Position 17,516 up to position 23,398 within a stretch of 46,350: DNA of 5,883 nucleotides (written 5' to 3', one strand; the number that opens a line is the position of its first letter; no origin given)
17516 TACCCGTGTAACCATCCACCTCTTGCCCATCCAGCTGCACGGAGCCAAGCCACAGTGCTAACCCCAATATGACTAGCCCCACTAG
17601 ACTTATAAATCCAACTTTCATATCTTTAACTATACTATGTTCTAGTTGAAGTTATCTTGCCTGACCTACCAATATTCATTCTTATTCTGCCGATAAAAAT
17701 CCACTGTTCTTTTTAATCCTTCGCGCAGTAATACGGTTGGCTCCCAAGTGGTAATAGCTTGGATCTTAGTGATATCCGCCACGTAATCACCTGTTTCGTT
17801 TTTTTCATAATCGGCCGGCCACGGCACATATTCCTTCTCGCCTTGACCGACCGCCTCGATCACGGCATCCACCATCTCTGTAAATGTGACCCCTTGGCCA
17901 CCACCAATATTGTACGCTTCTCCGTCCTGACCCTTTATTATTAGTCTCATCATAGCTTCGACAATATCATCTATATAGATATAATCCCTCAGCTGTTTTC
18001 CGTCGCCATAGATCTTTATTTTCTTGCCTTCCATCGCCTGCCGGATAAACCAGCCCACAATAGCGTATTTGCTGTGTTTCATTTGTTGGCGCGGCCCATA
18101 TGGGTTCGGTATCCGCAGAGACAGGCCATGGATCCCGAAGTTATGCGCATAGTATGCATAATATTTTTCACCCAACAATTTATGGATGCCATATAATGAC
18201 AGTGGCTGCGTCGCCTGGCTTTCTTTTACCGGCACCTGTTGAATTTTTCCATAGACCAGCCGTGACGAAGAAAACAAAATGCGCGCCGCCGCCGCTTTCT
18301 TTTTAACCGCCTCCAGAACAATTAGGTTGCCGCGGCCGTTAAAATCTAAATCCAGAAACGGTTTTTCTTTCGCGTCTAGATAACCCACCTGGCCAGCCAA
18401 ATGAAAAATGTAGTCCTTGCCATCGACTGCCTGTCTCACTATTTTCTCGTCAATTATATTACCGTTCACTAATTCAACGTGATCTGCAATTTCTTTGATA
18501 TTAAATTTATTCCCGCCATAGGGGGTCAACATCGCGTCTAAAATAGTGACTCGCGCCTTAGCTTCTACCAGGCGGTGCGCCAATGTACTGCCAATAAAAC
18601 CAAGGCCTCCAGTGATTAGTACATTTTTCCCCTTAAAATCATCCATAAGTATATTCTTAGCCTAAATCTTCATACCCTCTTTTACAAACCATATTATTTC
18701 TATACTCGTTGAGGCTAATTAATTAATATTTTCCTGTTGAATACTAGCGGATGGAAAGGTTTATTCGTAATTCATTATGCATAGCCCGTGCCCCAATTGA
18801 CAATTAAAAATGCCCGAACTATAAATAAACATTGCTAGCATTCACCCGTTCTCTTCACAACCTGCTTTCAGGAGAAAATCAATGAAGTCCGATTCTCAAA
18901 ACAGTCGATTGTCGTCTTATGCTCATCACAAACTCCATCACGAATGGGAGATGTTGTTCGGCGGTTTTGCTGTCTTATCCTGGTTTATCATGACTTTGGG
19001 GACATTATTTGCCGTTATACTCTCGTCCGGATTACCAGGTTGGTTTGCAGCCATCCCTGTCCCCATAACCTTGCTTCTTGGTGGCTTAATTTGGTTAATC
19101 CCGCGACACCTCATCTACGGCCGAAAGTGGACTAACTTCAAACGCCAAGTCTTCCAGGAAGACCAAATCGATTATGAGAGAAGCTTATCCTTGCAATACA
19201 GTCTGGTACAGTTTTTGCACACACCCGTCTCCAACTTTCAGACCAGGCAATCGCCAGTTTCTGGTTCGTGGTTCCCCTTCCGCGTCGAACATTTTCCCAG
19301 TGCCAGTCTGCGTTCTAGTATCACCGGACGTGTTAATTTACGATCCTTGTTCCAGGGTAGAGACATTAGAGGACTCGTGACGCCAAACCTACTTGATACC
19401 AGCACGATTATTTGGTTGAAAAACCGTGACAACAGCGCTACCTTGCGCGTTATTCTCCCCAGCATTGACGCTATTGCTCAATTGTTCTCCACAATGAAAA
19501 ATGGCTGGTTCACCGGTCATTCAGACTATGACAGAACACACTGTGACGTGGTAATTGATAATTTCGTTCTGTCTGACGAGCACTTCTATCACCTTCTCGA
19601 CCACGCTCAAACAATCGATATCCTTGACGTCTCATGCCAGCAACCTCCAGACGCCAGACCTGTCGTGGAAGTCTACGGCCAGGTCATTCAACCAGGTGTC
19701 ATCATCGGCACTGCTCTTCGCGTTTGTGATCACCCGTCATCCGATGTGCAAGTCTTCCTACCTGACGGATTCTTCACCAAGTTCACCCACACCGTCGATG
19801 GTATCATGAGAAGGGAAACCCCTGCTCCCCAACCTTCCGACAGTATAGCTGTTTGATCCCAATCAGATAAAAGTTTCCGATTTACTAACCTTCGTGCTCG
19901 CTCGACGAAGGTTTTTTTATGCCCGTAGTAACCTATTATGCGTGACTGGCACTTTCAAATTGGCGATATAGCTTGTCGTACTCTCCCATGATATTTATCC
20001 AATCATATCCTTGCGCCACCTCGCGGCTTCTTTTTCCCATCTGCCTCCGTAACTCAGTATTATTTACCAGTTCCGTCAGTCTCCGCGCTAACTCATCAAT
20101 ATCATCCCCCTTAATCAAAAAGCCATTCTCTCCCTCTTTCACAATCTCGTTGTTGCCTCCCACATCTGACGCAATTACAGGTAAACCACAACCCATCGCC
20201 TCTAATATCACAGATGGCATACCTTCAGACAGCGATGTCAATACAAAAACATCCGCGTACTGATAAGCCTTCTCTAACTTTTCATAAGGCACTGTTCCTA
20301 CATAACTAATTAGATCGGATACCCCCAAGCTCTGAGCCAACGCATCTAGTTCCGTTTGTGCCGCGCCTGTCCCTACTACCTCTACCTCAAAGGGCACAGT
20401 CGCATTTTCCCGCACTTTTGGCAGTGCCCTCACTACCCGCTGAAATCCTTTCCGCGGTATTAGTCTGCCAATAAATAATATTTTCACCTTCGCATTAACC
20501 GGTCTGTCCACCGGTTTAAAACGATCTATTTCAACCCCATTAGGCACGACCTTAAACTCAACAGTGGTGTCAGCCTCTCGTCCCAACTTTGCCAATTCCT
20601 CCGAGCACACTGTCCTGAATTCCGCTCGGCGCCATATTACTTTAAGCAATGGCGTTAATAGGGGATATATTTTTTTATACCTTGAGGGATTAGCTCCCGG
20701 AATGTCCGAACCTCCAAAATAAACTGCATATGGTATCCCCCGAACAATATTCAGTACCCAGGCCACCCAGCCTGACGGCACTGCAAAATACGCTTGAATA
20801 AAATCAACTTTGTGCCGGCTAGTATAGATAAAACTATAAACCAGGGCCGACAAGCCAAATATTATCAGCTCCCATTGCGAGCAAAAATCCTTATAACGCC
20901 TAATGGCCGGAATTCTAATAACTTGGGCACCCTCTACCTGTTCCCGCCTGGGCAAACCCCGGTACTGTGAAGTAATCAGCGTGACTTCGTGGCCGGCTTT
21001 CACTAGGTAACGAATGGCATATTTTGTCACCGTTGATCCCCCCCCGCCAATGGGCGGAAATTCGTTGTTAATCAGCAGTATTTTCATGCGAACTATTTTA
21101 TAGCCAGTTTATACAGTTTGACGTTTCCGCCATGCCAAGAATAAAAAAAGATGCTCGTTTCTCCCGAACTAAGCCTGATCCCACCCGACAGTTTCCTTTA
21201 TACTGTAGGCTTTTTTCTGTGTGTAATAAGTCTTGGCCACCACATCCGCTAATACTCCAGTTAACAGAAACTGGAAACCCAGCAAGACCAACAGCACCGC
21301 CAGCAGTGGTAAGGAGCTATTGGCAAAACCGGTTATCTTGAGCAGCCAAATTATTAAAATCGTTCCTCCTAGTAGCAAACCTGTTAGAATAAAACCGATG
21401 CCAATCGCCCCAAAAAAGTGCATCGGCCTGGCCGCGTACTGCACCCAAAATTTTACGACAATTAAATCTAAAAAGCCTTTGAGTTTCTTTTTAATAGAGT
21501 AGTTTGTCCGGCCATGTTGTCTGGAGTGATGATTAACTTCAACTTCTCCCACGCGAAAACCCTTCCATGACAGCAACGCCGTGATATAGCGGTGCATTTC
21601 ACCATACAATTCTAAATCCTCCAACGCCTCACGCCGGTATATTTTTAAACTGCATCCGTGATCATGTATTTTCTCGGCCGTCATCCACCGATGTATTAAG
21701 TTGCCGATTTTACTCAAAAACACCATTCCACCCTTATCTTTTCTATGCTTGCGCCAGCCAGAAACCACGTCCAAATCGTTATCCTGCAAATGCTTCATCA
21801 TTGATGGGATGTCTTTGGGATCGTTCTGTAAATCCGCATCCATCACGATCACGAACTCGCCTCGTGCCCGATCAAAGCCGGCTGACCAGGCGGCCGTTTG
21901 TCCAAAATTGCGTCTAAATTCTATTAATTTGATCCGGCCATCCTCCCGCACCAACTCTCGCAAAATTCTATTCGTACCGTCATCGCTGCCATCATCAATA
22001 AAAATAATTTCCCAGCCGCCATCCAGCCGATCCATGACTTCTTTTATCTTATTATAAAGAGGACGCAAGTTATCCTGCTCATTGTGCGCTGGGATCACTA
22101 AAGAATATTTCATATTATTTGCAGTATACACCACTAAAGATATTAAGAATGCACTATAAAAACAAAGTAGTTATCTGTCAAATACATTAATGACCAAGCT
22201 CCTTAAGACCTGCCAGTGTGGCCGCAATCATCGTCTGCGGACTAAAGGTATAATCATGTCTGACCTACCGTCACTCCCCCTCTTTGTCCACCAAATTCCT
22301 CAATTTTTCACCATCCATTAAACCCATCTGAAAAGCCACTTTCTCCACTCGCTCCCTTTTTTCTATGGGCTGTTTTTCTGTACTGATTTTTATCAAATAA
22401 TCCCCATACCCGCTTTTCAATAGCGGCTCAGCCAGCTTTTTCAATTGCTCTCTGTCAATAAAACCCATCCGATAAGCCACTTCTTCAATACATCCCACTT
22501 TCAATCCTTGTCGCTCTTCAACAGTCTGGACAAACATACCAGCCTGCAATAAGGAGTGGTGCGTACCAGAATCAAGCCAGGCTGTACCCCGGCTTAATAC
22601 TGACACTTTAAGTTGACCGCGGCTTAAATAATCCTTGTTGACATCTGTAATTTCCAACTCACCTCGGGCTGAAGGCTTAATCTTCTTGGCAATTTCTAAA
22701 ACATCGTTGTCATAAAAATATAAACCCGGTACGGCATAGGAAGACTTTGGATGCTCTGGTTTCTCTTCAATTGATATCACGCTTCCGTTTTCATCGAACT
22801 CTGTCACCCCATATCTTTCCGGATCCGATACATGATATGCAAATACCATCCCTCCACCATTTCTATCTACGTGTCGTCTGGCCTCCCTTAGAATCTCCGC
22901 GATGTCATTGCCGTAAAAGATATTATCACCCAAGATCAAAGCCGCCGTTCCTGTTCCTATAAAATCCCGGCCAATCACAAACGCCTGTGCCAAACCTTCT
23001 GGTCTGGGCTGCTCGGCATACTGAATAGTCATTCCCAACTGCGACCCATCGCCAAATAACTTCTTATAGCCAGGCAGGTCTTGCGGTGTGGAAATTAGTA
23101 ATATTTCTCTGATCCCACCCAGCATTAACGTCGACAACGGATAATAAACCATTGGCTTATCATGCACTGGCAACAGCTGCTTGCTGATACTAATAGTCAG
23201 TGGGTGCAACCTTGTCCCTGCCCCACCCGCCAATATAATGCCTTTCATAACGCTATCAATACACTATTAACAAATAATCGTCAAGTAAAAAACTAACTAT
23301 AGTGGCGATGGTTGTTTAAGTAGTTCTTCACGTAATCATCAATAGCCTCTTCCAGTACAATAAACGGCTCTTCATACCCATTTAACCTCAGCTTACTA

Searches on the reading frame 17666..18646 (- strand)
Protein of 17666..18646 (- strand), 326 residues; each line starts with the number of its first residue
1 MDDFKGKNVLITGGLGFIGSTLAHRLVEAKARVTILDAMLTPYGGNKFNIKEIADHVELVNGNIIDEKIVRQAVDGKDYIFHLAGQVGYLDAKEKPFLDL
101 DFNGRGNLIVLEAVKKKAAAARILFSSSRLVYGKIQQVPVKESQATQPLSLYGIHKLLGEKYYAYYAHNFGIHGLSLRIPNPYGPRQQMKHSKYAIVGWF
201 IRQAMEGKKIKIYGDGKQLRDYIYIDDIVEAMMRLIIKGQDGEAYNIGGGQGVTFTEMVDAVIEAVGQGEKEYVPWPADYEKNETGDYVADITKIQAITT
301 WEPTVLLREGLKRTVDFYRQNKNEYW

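Call 6: search_protein_families(library=pfam, proteins=[window:17666-18646:-], max_evalue=0.001)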
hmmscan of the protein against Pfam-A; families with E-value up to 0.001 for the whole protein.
window:17666-18646:- (326 aa): 6 families
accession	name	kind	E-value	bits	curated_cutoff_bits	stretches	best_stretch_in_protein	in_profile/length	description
PF01370.27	Epimerase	-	5.8e-52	176.9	20.9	1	9-248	1-240/240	NAD dependent epimerase/dehydratase family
PF16363.11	GDP_Man_Dehyd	-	8.7e-48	163.9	27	1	10-314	1-332/332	GDP-mannose 4,6 dehydratase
PF01073.25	3Beta_HSD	-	6.4e-13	48.8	22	1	10-232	1-225/280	3-beta hydroxysteroid dehydrogenase/isomerase family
PF04321.23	RmlD_sub_bind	-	4.4e-10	39.5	27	1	8-276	2-241/287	RmlD substrate binding domain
PF02719.21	Polysacc_synt_2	-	3.2e-09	36.8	20.2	1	9-271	1-252/293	Polysaccharide biosynthesis protein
PF00106.31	adh_short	-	0.00081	19.4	26.6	0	7-75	1-69/195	short chain dehydrogenase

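Call 53: search_protein_families(library=ncbifam, proteins=[window:17666-18646:-], max_evalue=0.001)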
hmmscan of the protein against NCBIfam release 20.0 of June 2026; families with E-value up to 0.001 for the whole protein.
window:17666-18646:- (326 aa): 34 families (the best 25 are shown)
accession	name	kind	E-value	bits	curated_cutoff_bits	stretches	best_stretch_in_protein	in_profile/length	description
TIGR01181.1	dTDP_gluc_dehyt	equivalog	1.9e-53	181.6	365.1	1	9-323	2-316/321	dTDP-glucose 4,6-dehydratase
TIGR01179.1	galE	equivalog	1.1e-36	126.3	262.3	1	8-323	1-330/332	UDP-glucose 4-epimerase GalE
TIGR02197.1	heptose_epim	equivalog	7.2e-36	123.9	274.6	1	9-318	1-313/316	ADP-glyceromanno-heptose 6-epimerase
TIGR04180.1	EDH_00030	hypoth_equivalog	1.1e-35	123.2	475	1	9-304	1-295/297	NAD-dependent 4,6-dehydratase LegB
NF011728.1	PRK15181.1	equivalog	1.8e-26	93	760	1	7-321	16-340/348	Vi polysaccharide biosynthesis UDP-N-acetylglucosaminuronic acid C-4 epimerase TviC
NF007490.0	PRK10084.1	subfamily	1.1e-25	90.5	649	1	9-323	3-339/361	dTDP-glucose 4,6-dehydratase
NF007582.0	PRK10217.1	equivalog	3.6e-24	85.5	698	1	7-323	2-336/355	dTDP-glucose 4,6-dehydratase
NF007956.0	PRK10675.1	subfamily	6e-24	84.8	394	1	8-322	2-333/338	UDP-glucose 4-epimerase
NF043036.1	ErythonDh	equivalog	4.6e-23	81.9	325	1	8-280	2-280/321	D-erythronate dehydrogenase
NF008360.0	PRK11150.1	equivalog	5.6e-22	78.3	452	1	9-315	2-303/310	ADP-glyceromanno-heptose 6-epimerase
NF047922.1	GDPFucSynFcl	equivalog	5.1e-20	72.1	500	1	7-324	3-307/308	GDP-L-fucose synthase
TIGR03466.1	HpnA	hypoth_equivalog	1.8e-18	66.5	367.65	1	8-269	2-249/327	hopanoid-associated sugar epimerase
NF042423.1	oxyalk_red_Shew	equivalog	2.5e-16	59.7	580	1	7-267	9-258/331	2-alkyl-3-oxoalkanoate reductase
NF042422.1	oxyalk_red_OleD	equivalog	3.8e-15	56.1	580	1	8-280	2-265/329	2-alkyl-3-oxoalkanoate reductase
NF008872.0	PRK11908.1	equivalog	4e-15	55.7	294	1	7-323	2-340/349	bifunctional UDP-4-keto-pentose/UDP-xylose synthase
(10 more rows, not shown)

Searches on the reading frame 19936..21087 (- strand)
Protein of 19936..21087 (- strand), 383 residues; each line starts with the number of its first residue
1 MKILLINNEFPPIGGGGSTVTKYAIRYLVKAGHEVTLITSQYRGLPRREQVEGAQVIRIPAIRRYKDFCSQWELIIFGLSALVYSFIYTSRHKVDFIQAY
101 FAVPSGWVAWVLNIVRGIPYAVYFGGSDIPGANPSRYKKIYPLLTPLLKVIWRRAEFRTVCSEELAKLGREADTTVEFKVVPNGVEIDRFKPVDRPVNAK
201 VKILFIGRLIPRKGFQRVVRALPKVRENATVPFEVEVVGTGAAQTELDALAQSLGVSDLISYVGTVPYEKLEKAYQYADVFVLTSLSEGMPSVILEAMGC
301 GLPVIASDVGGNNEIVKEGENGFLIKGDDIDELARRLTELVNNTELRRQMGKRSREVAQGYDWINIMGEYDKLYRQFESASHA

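Call 6: search_protein_families(library=pfam, proteins=[window:19936-21087:-], max_evalue=0.001)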
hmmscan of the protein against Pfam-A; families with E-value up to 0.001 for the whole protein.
window:19936-21087:- (383 aa): 7 families
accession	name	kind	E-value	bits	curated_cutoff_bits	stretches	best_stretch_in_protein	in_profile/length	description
PF00534.26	Glycos_transf_1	-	2.4e-45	154.6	26.4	1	198-356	13-171/172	Glycosyl transferases group 1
PF13692.12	Glyco_trans_1_4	-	2.6e-37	128.7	27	1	202-343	3-142/142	Glycosyl transferases group 1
PF13579.12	Glyco_trans_4_4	-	9.2e-15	55.8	29.7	1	15-184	1-158/158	Glycosyl transferase 4-like domain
PF13439.12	Glyco_transf_4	-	2e-14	54.4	28.5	1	15-189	2-170/170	Glycosyltransferase Family 4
PF20706.3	GT4-conflict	-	1.8e-11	44.1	26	1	184-319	180-323/385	Family 4 Glycosyltransferase in conflict systems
PF13524.12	Glyco_trans_1_2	-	3.8e-09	37.1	25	1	234-366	16-138/144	Glycosyl transferase-like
PF22772.2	WsaF_C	-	0.00093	19.5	27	0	203-337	3-132/133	WsaF, C-terminal domain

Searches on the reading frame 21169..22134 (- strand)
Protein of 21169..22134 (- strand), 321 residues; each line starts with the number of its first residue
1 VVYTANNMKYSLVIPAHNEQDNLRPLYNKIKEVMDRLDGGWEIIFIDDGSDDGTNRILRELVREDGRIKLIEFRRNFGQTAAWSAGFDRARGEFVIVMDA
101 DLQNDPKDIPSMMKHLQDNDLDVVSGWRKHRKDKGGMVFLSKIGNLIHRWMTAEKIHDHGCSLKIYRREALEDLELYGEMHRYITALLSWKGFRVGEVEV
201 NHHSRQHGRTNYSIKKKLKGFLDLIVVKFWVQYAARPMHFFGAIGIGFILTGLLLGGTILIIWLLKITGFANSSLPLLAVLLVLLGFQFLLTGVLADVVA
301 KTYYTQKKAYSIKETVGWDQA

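Call 6: search_protein_families(library=pfam, proteins=[window:21169-22134:-], max_evalue=0.001)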
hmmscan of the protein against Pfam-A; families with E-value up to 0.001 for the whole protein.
window:21169-22134:- (321 aa): 3 families
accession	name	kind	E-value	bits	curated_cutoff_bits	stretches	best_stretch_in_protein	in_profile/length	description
PF00535.33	Glycos_transf_2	-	1.2e-36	126.7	23.3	1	11-174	1-167/168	Glycosyl transferase family 2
PF10111.15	Glyco_tranf_2_2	-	1.1e-06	28.8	27.3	1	11-116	1-106/276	Glycosyltransferase like family 2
PF13641.12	Glyco_tranf_2_3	-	2.3e-05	25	27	1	10-131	3-126/230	Glycosyltransferase like family 2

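Call 53: search_protein_families(library=ncbifam, proteins=[window:21169-22134:-], max_evalue=0.001)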
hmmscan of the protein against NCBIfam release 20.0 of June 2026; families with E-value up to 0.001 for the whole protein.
window:21169-22134:- (321 aa): 22 families
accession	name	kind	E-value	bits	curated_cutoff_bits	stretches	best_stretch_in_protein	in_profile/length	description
NF007986.1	PRK10714.1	equivalog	2.4e-46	158.2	529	1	8-305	6-299/316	undecaprenyl-phosphate 4-deoxy-4-formamido-L-arabinose transferase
NF047588.1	GlcsyltransPgfSStrep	equivalog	6.5e-46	156.9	500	1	8-309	1-297/308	glycosyltransferase PgfS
TIGR04182.1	glyco_TIGR04182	equivalog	3.9e-26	92.1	325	1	12-303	4-286/293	S-layer glycoprotein N-glycosyltransferase AglJ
TIGR03937.1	PgaC_IcaA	equivalog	1.5e-16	60.4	422.3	1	8-126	45-161/407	poly-beta-1,6-N-acetyl-D-glucosamine synthase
TIGR03965.1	mycofact_glyco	equivalog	8.7e-14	51.2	280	1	9-126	75-189/467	mycofactocin biosynthesis glycosyltransferase MftF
NF047683.1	TeichurnBiosyTuaG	equivalog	2.5e-13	50.3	400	1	9-120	7-115/252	teichuronic acid biosynthesis protein TuaG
NF007482.0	PRK10073.1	equivalog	5.5e-13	48.6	423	1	6-125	4-119/334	glycosyltransferase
NF058614.1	PPMAGASynPpgS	equivalog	2.2e-12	46.9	370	1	12-197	4-191/226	polyprenyl-phospho-N-acetylgalactosaminyl synthase PpgS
NF041875.1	EPS_EpsD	equivalog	4.1e-12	46.2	370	1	11-126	2-114/325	exopolysaccharide biosynthesis glycosyltransferase EpsD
NF045692.1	OglycostaseCruG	equivalog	8.9e-10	38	600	1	9-126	42-162/386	2'-O-glycosyltransferase CruG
TIGR04283.1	glyco_like_mftF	equivalog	2.1e-09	37.3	182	1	11-121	2-101/221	TIGR04283 family arsenosugar biosynthesis glycosyltransferase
NF041391.1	DPhHxTase_Halo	equivalog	4.8e-09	35.5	375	1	16-206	3-187/213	dolichyl-phosphate hexose transferase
NF050050.1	ProtGlycPglI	equivalog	5.2e-09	35.9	500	1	9-117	3-109/306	GalNAc(5)-diNAcBac-PP-undecaprenol beta-1,3-glucosyltransferase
TIGR03469.1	HpnB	hypoth_equivalog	3.9e-08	32.7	379.25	1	11-125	47-169/386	hopene-associated glycosyltransferase HpnB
NF010496.0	PRK13915.1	equivalog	5.5e-07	29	262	1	6-122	29-149/307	glucosyl-3-phosphoglycerate synthase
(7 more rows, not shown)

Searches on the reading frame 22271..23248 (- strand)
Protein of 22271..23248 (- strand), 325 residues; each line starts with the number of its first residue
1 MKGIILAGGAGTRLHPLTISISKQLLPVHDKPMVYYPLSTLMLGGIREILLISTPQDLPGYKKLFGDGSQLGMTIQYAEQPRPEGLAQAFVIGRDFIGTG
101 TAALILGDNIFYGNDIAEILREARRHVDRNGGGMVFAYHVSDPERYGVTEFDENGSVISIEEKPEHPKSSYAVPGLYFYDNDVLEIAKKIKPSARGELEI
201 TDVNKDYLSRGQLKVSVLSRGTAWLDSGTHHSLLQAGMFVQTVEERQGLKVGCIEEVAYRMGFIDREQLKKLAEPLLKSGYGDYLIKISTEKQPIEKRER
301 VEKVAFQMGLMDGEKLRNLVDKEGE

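Call 7: search_protein_families(library=pfam, proteins=[window:22271-23248:-], max_evalue=0.001)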
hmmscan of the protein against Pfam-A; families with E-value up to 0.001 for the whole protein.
window:22271-23248:- (325 aa): 2 families
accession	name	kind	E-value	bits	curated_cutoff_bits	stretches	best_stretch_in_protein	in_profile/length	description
PF00483.29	NTP_transferase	-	1.2e-72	244.9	21.2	1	2-241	1-243/245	Nucleotidyl transferase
PF12804.13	NTP_transf_3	-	2.3e-08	34.8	27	1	3-126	1-113/160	MobA-like NTP transferase domain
